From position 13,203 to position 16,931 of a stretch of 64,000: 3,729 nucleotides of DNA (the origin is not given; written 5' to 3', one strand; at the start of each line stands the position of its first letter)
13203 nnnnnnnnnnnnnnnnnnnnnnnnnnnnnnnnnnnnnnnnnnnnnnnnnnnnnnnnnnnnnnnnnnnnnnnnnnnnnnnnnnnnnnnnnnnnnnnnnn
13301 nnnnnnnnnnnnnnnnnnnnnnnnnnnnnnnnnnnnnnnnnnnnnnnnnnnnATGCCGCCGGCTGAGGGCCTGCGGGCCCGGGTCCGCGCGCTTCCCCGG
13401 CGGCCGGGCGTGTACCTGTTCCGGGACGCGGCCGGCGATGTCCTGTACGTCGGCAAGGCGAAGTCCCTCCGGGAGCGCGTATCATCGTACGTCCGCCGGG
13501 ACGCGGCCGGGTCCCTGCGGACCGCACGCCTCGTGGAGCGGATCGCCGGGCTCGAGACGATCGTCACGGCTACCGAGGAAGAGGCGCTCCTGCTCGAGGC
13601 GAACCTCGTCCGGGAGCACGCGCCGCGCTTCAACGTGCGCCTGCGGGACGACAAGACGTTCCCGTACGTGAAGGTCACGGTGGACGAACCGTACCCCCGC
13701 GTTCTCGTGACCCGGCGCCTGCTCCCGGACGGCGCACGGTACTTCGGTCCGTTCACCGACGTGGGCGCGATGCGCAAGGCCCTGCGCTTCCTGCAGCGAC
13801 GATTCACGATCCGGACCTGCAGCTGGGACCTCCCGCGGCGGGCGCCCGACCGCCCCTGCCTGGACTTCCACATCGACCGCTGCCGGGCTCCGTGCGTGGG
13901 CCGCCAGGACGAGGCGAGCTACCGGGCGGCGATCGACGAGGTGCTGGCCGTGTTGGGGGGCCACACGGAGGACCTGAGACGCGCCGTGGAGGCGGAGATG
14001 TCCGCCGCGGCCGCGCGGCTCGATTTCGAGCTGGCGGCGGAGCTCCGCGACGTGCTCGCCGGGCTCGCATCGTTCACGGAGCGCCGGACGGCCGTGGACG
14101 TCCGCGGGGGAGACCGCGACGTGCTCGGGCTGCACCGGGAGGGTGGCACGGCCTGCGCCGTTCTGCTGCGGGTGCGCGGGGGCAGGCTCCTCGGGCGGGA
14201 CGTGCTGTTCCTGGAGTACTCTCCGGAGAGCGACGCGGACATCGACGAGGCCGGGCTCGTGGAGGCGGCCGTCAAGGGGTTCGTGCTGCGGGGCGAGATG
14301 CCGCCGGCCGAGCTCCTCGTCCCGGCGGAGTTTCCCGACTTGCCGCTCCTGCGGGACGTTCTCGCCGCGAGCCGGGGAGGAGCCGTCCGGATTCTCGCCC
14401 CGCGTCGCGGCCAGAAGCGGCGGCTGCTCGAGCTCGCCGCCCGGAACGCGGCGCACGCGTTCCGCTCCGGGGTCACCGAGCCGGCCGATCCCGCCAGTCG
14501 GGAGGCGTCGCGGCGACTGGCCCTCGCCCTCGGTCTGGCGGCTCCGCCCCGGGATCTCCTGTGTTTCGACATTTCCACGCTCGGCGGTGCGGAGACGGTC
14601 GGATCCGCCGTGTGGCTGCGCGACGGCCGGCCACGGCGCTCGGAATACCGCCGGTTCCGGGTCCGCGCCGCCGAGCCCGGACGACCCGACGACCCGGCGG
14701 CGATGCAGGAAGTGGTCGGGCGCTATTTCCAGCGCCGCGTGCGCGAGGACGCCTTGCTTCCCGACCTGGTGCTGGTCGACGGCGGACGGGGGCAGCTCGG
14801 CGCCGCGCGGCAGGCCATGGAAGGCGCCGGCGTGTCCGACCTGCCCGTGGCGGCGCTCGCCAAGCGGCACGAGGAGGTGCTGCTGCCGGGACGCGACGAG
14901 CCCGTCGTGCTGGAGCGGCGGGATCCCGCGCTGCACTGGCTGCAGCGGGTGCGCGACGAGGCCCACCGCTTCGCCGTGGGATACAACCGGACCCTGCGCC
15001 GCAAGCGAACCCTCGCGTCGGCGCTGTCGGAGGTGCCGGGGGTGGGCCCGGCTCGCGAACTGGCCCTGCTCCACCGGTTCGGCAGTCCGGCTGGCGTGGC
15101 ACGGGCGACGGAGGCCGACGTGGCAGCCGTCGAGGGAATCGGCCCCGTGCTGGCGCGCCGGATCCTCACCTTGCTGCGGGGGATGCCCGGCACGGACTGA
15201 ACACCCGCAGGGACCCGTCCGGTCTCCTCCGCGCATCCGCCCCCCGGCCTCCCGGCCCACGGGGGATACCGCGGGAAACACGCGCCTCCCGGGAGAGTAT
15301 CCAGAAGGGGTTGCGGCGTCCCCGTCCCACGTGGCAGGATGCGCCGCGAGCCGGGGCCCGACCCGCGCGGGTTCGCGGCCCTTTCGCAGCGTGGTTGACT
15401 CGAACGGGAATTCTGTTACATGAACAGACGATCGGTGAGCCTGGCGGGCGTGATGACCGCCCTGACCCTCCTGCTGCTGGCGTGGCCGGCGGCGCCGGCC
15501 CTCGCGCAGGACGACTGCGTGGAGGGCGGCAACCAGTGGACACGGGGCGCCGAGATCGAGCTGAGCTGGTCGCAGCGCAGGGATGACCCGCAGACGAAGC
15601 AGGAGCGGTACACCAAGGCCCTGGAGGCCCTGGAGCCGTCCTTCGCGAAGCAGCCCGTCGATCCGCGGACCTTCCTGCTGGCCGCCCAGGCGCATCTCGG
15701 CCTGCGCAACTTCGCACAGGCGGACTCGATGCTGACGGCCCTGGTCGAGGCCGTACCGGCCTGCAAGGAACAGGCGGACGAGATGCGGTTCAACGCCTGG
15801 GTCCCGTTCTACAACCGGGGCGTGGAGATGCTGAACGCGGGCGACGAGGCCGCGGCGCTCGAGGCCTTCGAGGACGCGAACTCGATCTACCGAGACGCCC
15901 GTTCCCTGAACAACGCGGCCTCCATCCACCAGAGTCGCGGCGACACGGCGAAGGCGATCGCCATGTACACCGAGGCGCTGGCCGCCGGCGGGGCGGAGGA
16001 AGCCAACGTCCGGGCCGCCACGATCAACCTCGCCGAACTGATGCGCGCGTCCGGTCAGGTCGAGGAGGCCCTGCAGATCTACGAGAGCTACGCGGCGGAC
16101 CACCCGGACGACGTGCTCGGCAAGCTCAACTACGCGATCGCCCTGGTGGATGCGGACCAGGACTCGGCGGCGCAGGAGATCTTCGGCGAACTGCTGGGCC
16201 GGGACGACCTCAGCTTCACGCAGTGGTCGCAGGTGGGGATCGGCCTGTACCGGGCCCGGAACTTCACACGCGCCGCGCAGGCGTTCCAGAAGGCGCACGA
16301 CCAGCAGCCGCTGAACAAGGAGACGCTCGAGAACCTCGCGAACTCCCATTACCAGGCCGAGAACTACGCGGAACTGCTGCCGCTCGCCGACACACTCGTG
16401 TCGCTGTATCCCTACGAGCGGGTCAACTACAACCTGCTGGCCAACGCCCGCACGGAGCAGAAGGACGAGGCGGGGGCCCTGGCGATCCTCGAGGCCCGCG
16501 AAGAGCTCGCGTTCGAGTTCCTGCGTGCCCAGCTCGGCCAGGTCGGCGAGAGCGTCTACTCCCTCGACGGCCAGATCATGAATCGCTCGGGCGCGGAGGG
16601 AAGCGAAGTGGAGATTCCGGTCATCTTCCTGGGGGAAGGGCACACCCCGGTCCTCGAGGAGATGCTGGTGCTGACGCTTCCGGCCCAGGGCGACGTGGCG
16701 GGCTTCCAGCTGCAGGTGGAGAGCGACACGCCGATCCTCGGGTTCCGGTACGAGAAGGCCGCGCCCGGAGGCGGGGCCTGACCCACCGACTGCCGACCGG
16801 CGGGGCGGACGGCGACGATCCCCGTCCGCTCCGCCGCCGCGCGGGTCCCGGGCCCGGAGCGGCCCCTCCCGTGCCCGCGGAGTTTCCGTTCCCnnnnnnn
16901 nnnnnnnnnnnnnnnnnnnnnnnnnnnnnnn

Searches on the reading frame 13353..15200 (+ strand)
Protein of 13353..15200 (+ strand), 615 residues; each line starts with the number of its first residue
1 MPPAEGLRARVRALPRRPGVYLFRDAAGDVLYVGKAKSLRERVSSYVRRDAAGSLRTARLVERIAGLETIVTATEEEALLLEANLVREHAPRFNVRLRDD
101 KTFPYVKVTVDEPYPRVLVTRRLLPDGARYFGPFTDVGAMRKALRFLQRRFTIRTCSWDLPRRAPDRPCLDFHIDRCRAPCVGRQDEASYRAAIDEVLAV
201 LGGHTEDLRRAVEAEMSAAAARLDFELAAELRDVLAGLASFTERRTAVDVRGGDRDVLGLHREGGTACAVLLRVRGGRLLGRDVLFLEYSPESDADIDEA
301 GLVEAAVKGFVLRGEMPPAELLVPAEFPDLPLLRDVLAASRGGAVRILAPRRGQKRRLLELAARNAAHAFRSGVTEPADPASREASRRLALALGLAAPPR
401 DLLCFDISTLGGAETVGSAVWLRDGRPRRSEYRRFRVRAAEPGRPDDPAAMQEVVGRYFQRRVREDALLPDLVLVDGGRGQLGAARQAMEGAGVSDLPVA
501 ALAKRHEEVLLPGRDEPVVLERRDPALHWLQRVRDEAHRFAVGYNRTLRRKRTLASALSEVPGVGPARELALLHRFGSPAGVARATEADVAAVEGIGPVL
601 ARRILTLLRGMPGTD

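Call 33: search_protein_families(library=pfam, proteins=[window:13353-15200:+], max_evalue=0.0001)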
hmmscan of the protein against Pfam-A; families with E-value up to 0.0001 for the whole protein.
window:13353-15200:+ (615 aa): 6 families
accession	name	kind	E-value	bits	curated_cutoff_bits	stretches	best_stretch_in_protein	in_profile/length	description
PF08459.17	UvrC_RNaseH_dom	-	7.1e-47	159.6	22.3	1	392-542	3-159/159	UvrC RNAse H endonuclease domain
PF22920.2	UvrC_RNaseH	-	1.5e-26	93.1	24.3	1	254-371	1-114/116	UvrC Ribonuclease H-like domain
PF14520.12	HHH_5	-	9.5e-11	42.5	27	1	557-605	3-52/57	Helix-hairpin-helix domain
PF02151.25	UVR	-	3.7e-07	30.1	21.5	1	210-238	5-33/36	UvrB/uvrC motif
PF01541.30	GIY-YIG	-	5.4e-07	30.3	22.6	1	18-91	2-74/78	GIY-YIG catalytic domain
PF00633.29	HHH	-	1.8e-05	24.8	24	0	581-605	4-28/30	Helix-hairpin-helix motif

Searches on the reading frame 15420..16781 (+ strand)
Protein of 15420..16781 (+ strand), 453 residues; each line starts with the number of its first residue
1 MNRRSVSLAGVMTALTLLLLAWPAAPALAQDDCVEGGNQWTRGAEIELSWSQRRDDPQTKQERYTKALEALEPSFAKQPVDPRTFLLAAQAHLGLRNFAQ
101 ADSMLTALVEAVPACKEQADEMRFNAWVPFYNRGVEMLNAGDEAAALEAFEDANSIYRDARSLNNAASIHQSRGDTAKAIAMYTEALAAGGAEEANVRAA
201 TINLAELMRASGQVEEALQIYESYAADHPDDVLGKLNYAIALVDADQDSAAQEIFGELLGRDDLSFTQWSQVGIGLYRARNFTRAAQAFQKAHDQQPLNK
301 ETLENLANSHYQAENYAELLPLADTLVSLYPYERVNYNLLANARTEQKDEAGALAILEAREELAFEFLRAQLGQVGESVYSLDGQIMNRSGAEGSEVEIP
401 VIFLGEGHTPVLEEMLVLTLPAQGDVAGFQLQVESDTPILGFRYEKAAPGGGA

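Call 34: search_protein_families(library=pfam, proteins=[window:15420-16781:+], max_evalue=0.0001)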
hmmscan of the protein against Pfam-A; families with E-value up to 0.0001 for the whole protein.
window:15420-16781:+ (453 aa): 10 families
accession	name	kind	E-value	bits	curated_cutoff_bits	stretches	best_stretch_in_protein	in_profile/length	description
PF14559.12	TPR_19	-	4.3e-13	49.8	25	2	173-231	4-58/68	Tetratricopeptide repeat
PF07719.23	TPR_2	-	2.7e-12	46.2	27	0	269-298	4-33/34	Tetratricopeptide repeat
PF13428.12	TPR_14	-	2e-11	43.8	23.5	0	200-240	3-43/44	Tetratricopeptide repeat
PF12688.13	TPR_5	-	9e-10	39.3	24.2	1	165-250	6-90/119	Tetratrico peptide repeat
PF13432.12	TPR_16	-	5e-09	36.9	32.7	0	166-231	3-64/65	Tetratricopeptide repeat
PF13176.12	TPR_7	-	8.5e-09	35.3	27.9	0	162-189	1-28/36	Tetratricopeptide repeat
PF13424.12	TPR_12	-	4.6e-08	33.6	30.1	1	160-223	3-70/77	Tetratricopeptide repeat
PF00515.34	TPR_1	-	5.9e-07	29.5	27.8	0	160-187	1-28/34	Tetratricopeptide repeat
PF24575.1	TPR_Slam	-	1.5e-05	25.8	35.2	0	205-255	54-104/104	Surface lipoprotein assembly modifier, N-terminal TPR repeats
PF25063.1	ARM_TT21_C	-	3.5e-05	24.2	35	0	162-344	22-209/209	Tetratricopeptide repeat protein 21 C-terminal ARM domain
